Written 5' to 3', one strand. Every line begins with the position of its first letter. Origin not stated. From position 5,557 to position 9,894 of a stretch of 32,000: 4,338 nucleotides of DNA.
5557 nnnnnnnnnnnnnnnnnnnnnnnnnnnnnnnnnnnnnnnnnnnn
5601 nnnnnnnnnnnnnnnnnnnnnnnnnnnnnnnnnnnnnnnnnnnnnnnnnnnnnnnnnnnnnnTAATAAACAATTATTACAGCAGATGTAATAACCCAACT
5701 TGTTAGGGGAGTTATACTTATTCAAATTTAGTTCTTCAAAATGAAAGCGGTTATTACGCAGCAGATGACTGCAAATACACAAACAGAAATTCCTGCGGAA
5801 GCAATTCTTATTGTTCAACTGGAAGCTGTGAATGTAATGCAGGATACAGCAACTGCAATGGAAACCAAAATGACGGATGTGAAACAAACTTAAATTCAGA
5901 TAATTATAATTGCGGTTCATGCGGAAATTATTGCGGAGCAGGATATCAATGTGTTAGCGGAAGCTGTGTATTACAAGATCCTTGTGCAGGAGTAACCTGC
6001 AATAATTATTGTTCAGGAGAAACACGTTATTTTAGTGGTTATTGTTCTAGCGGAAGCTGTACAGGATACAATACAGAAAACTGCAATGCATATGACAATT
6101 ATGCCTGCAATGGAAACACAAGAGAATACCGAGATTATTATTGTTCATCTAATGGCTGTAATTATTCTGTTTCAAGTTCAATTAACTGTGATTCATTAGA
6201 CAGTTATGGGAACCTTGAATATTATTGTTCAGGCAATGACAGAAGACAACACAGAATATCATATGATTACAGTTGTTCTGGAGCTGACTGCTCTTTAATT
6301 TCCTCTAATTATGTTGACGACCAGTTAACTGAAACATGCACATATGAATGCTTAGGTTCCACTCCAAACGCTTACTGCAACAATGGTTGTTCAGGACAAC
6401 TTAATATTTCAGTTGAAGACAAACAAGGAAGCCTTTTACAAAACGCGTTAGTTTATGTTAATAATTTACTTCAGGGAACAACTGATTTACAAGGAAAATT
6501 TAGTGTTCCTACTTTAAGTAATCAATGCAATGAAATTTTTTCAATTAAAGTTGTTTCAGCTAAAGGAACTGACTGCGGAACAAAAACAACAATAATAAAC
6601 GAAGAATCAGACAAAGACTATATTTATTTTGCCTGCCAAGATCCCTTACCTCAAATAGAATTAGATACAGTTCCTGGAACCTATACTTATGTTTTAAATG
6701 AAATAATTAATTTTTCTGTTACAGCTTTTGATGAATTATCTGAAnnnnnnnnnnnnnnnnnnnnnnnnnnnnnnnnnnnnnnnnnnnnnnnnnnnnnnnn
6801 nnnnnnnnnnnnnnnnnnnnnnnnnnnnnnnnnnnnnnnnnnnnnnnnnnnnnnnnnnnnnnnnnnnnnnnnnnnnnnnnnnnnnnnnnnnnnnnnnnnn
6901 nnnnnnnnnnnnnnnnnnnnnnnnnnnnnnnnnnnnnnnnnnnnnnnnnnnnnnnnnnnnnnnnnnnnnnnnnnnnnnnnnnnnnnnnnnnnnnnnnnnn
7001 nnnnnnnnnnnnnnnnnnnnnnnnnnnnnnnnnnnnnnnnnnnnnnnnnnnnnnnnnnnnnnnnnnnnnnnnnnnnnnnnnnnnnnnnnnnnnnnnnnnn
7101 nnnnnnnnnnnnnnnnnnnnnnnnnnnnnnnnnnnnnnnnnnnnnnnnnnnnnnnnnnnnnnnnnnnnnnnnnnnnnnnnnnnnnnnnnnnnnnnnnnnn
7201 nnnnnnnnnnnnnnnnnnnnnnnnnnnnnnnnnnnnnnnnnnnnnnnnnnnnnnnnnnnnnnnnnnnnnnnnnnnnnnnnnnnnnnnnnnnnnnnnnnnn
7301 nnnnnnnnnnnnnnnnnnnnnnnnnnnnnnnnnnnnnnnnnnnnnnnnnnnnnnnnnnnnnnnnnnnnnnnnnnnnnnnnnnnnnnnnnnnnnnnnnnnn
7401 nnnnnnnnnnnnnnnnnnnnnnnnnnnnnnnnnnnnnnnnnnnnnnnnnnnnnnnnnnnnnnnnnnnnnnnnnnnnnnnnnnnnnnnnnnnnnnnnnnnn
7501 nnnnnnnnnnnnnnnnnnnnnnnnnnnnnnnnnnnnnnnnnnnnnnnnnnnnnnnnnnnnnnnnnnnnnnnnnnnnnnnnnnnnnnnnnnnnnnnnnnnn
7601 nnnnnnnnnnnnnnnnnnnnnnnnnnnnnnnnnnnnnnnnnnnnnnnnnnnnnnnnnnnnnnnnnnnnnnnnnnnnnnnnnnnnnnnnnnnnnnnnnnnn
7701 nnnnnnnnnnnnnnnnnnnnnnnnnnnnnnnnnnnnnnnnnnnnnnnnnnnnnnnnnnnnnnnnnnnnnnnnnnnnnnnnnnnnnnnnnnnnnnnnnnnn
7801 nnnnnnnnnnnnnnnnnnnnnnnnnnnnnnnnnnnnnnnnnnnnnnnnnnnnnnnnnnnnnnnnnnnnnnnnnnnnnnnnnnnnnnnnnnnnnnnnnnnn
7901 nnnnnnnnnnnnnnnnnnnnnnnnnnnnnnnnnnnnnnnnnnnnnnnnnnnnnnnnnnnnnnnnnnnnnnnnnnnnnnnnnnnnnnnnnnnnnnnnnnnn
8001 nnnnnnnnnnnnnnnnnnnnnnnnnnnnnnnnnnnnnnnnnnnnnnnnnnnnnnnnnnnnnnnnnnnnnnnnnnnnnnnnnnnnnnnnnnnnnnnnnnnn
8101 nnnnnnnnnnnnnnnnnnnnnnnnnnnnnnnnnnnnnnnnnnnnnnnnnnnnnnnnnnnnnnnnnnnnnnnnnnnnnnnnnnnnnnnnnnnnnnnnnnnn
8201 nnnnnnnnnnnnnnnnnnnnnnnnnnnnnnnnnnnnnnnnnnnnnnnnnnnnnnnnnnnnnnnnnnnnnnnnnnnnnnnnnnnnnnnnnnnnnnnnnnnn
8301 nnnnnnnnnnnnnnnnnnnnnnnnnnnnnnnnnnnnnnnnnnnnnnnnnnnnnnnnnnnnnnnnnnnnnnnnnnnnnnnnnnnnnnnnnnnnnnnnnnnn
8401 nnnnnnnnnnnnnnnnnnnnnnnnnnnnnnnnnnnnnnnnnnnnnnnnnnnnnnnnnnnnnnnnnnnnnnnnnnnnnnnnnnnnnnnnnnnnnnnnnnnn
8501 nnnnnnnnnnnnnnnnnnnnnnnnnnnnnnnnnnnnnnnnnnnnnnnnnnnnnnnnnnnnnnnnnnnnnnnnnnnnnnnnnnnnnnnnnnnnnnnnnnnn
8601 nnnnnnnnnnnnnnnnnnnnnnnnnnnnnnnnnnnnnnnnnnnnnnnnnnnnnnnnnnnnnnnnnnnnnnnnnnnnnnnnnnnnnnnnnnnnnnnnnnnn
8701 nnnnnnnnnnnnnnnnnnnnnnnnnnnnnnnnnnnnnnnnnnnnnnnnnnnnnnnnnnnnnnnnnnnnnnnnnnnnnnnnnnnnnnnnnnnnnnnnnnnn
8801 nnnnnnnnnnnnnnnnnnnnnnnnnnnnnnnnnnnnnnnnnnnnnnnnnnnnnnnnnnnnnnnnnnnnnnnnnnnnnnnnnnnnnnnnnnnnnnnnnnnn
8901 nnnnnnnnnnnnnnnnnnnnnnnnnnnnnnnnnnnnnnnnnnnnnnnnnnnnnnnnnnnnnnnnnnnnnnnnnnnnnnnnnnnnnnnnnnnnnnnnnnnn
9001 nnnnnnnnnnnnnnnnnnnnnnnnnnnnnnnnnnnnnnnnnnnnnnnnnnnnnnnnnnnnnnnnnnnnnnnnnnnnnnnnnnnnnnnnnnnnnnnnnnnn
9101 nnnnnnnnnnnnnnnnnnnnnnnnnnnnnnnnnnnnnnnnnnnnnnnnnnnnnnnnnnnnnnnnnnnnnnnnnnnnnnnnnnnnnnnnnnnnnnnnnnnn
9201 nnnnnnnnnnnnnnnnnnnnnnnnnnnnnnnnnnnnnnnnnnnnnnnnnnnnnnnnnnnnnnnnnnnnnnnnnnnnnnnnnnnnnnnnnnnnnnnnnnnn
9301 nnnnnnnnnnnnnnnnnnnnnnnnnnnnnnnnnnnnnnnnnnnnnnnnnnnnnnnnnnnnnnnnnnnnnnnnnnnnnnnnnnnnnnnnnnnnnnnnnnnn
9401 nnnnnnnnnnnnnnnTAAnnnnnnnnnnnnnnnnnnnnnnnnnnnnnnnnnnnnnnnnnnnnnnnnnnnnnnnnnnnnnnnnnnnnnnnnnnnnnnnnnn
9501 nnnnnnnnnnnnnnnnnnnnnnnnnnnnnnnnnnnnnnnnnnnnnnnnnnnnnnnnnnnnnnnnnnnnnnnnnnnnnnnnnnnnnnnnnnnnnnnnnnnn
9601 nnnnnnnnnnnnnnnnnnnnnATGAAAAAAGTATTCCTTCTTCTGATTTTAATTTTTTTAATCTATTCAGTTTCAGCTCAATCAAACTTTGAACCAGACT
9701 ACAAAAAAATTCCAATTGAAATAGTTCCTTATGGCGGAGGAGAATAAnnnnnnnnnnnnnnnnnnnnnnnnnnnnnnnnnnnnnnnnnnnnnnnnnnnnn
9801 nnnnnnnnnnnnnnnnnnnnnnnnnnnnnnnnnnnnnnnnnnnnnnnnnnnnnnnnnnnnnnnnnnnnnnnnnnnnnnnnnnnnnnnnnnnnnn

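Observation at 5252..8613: About 1 kb of clearly coding DNA has no start codon: one ~1,120-codon surface-protein gene broken by a frame change and an in-frame TAG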

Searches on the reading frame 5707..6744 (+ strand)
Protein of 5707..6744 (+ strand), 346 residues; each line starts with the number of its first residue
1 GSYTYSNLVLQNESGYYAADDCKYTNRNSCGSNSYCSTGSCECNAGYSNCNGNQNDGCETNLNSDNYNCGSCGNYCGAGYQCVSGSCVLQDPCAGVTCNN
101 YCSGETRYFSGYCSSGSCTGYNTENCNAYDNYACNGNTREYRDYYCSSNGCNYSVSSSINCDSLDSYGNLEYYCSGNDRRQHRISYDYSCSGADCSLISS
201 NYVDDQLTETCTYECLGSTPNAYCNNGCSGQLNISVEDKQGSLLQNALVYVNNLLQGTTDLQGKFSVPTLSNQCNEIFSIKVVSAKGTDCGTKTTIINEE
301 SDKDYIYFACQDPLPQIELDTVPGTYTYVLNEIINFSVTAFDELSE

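Call 43: search_protein_families(library=pfam, proteins=[window:5707-6744:+], max_evalue=0.1)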
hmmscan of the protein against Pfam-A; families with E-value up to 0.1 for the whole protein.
window:5707-6744:+ (346 aa): 1 family
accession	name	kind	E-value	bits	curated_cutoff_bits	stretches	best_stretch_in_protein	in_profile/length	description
PF13715.12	CarbopepD_reg_2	-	0.079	13.4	32.2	0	238-275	8-46/88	CarboxypepD_reg-like domain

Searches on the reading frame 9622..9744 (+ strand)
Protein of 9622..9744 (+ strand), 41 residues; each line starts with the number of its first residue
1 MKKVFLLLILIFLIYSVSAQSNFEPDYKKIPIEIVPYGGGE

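Call 41: search_protein_families(library=ncbifam, proteins=[window:9622-9744:+], max_evalue=0.1)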
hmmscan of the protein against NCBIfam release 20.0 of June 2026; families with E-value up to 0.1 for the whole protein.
window:9622-9744:+ (41 aa): 1 family
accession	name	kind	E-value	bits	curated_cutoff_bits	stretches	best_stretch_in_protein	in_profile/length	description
NF045731.1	blaDYB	exception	0.035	13.4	550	1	1-34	1-34/250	DYB family subclass B1 metallo-beta-lactamase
